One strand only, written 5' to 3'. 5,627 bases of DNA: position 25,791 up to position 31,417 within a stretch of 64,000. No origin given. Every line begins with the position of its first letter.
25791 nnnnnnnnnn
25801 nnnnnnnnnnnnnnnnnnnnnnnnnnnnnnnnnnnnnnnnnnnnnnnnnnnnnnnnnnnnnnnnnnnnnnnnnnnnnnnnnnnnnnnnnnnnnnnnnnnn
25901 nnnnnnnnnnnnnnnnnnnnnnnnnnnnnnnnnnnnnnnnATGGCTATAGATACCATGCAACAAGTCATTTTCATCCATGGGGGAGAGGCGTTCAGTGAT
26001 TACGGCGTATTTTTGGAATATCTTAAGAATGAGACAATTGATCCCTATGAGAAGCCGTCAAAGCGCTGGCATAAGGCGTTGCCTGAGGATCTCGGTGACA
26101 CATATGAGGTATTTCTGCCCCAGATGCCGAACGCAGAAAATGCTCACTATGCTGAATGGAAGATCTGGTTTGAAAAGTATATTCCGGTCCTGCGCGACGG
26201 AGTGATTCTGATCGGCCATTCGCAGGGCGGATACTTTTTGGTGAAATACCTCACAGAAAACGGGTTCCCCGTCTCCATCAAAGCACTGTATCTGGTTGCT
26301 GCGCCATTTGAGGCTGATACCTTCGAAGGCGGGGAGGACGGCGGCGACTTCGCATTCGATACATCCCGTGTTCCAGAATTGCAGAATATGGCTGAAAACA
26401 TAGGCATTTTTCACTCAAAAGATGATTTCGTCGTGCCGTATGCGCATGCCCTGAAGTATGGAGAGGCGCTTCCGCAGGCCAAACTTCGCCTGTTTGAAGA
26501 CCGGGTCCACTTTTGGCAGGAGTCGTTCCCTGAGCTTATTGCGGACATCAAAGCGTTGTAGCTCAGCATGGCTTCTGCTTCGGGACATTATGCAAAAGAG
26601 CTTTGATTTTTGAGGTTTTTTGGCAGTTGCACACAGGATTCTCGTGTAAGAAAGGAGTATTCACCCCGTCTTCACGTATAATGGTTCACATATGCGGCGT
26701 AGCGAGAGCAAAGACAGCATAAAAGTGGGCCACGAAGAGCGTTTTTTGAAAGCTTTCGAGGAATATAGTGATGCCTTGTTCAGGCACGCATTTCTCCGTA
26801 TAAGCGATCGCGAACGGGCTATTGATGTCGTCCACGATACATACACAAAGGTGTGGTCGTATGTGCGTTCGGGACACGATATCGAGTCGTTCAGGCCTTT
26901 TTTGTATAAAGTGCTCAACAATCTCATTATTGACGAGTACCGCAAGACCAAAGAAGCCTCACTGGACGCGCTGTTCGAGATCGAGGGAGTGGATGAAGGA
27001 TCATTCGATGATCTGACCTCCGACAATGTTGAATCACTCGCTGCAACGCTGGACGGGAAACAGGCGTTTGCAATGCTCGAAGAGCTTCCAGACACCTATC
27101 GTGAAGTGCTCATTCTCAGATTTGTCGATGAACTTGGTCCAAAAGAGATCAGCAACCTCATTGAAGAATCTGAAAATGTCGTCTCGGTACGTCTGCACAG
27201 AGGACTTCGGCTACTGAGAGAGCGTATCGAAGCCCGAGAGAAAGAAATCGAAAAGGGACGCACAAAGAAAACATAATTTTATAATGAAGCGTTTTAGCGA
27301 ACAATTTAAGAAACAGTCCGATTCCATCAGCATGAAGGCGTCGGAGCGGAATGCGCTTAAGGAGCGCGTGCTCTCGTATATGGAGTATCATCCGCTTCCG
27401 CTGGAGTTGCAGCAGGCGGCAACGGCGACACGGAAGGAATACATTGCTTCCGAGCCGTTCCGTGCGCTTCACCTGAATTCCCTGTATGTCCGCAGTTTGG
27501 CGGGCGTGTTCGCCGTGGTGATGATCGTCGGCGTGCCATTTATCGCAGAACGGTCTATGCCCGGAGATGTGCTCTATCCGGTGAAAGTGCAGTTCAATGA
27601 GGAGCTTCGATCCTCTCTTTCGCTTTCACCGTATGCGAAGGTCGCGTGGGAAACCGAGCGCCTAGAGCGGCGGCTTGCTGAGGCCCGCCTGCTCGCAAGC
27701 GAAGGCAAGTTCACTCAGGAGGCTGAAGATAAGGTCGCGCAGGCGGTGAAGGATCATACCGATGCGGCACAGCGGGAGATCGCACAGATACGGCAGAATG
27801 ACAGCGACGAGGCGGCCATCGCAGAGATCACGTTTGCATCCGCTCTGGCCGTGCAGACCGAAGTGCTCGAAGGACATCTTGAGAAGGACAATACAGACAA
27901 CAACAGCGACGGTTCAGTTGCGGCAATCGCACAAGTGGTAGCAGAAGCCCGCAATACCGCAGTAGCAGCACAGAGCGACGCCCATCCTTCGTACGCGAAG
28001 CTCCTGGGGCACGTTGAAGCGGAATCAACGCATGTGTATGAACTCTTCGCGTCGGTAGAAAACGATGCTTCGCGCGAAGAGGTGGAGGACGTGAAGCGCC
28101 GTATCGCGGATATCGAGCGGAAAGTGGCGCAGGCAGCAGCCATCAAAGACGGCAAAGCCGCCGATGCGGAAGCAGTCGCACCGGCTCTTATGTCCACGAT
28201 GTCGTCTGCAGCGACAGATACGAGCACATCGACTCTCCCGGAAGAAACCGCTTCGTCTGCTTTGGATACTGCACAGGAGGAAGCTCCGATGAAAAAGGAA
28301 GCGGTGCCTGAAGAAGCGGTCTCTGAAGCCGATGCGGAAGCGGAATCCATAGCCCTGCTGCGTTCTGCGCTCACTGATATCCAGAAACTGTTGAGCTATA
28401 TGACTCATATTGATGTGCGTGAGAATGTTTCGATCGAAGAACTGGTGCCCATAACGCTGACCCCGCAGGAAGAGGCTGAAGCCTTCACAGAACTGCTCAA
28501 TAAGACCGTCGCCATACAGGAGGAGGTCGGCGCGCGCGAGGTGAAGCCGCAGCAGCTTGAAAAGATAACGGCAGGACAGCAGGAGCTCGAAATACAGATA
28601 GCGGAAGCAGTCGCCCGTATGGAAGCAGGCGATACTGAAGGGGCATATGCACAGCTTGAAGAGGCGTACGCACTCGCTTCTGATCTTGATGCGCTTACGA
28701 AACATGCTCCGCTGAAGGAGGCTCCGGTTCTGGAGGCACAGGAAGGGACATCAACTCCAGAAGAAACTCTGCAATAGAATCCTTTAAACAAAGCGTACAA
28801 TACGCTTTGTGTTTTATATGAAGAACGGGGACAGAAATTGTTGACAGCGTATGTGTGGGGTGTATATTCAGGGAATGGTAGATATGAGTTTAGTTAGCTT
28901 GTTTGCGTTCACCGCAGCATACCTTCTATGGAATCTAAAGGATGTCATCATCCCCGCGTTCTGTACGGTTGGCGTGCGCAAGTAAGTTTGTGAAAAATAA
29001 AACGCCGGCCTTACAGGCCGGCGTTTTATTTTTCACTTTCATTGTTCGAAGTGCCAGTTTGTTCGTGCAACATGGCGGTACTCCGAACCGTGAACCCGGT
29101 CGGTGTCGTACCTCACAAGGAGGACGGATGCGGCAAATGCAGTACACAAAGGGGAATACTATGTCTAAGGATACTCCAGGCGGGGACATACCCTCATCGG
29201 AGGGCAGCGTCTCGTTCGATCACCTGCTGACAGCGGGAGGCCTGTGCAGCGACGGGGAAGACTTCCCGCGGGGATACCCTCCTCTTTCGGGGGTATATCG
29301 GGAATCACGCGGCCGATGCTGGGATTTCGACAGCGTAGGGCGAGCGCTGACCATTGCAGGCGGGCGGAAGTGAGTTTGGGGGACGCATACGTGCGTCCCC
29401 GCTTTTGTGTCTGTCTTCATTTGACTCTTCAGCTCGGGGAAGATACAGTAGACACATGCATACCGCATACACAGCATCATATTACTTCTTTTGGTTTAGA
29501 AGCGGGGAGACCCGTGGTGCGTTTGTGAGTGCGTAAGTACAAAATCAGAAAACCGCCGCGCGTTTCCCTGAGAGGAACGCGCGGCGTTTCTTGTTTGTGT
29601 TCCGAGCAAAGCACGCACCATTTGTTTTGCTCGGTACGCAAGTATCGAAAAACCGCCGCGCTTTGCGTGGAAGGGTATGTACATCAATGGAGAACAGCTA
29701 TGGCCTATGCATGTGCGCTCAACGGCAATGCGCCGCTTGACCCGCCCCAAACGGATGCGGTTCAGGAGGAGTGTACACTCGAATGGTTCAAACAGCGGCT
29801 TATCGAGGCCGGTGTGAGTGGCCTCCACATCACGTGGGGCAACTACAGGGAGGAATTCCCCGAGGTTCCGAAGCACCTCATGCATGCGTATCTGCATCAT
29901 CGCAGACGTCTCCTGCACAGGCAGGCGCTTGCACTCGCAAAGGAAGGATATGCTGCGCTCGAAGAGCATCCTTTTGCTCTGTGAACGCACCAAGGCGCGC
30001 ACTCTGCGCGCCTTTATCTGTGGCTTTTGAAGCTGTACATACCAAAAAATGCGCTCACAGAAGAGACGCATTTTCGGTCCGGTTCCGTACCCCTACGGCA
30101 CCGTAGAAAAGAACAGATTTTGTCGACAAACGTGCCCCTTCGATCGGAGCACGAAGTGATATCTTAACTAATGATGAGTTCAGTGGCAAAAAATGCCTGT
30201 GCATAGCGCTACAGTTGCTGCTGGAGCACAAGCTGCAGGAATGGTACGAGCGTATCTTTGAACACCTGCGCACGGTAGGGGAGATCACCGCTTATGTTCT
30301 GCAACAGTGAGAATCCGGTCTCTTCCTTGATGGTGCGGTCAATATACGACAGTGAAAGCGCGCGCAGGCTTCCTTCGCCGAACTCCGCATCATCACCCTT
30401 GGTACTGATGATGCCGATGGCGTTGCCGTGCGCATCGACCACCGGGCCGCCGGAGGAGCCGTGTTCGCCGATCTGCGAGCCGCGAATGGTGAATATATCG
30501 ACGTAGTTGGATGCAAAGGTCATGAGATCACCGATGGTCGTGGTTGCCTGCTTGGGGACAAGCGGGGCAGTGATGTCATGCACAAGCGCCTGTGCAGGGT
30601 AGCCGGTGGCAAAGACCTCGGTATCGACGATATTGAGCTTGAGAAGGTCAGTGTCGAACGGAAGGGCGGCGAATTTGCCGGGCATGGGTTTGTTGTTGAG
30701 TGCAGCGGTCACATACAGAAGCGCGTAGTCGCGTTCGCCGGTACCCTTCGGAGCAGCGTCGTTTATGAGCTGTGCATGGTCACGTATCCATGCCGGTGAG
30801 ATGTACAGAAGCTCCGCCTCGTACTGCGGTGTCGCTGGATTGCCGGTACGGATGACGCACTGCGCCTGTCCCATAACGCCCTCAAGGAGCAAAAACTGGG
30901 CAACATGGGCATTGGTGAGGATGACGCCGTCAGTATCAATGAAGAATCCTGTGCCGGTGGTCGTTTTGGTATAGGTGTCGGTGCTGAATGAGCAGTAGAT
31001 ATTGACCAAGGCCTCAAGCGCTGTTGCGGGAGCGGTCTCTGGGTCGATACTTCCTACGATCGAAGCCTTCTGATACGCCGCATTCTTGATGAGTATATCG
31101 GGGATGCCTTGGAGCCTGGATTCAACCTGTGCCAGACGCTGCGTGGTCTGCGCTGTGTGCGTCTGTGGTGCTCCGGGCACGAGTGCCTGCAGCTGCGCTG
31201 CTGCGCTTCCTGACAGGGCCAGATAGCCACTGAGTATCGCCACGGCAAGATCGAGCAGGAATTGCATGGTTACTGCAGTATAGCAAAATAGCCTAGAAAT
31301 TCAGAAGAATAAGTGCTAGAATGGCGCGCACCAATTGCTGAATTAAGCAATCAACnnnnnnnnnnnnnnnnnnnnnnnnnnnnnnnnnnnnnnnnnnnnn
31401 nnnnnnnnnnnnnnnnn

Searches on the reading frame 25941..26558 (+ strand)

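Call 30: search_protein_families(library=pfam, proteins=[window:25941-26558:+], max_evalue=0.01)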
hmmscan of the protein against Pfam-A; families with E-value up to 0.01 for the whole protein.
window:25941-26558:+ (206 aa): 4 families
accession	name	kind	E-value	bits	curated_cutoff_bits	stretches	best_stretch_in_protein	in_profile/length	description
PF00561.26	Abhydrolase_1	-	7.4e-08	32.8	25.8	1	86-126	69-110/245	alpha/beta hydrolase fold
PF06821.19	Ser_hydrolase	-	4.8e-05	23.8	22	1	41-177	13-141/172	Serine hydrolase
PF12697.13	Abhydrolase_6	-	0.00012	23.2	26.3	1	9-143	1-101/217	Alpha/beta hydrolase family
PF12146.15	Hydrolase_4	-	0.0079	15.9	27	0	88-125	78-113/239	Serine aminopeptidase, S33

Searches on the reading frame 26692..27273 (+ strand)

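Call 53: search_protein_families(library=pfam, proteins=[window:26692-27273:+], max_evalue=0.001)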
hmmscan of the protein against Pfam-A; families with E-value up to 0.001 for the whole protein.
window:26692-27273:+ (194 aa): 3 families
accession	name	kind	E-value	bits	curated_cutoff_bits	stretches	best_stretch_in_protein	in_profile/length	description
PF08281.18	Sigma70_r4_2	-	1.1e-10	41.4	25.7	1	127-175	6-54/54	Sigma-70, region 4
PF04542.20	Sigma70_r2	-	1.9e-08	34.4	24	1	22-87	2-69/71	Sigma-70 region 2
PF04545.22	Sigma70_r4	-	2.1e-06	27.6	24.1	1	129-177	2-50/50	Sigma-70, region 4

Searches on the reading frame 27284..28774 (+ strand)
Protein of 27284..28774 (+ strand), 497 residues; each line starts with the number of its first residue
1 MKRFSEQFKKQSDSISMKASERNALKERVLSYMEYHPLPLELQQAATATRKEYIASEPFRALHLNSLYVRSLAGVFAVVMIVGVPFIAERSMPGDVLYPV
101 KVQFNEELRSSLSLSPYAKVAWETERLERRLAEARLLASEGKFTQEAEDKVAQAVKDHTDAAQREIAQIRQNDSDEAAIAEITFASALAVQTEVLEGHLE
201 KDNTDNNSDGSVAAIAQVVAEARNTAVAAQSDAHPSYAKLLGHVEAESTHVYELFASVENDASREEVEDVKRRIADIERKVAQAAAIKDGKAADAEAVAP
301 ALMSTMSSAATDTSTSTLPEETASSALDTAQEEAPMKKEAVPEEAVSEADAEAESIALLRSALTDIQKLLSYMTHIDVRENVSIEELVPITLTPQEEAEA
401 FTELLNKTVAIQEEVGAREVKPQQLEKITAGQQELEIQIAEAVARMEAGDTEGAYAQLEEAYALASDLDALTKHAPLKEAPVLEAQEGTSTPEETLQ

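Call 53: search_protein_families(library=pfam, proteins=[window:27284-28774:+], max_evalue=0.001)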
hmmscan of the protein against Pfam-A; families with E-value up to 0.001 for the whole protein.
window:27284-28774:+ (497 aa): 1 family
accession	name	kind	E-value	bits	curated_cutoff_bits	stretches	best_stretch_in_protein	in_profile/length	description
PF18915.5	DUF5667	-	4.3e-09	37.1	27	1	92-183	3-77/99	Domain of unknown function (DUF5667)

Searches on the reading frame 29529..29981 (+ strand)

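Call 92: search_protein_families(library=pfam, proteins=[window:29529-29981:+], max_evalue=0.01)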
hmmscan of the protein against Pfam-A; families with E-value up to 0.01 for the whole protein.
window:29529-29981:+ (151 aa): 1 family
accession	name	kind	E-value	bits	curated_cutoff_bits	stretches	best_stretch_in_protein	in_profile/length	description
PF15121.11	TMEM71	-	0.0024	18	27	1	27-90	51-112/152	TMEM71 protein family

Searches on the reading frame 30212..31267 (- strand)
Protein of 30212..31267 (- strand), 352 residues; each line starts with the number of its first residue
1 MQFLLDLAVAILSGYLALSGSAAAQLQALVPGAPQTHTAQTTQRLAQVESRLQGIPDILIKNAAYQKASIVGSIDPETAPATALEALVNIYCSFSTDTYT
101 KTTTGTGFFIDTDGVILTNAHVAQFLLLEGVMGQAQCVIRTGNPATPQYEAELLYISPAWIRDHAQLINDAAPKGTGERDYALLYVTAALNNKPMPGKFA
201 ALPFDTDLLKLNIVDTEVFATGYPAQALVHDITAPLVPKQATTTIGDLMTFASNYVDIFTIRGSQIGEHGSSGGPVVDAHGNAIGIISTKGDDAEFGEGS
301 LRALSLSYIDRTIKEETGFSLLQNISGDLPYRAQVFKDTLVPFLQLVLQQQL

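Call 54: search_protein_families(library=pfam, proteins=[window:30212-31267:-], max_evalue=0.001)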
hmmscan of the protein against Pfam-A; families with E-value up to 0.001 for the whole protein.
window:30212-31267:- (352 aa): 2 families
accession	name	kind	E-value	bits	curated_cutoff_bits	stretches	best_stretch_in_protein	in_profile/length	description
PF13365.12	Trypsin_2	-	6.9e-14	53.2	27.6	1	105-286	1-144/144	Trypsin-like peptidase domain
PF00089.32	Trypsin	-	1e-07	32.4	20.6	1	102-292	24-200/220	Trypsin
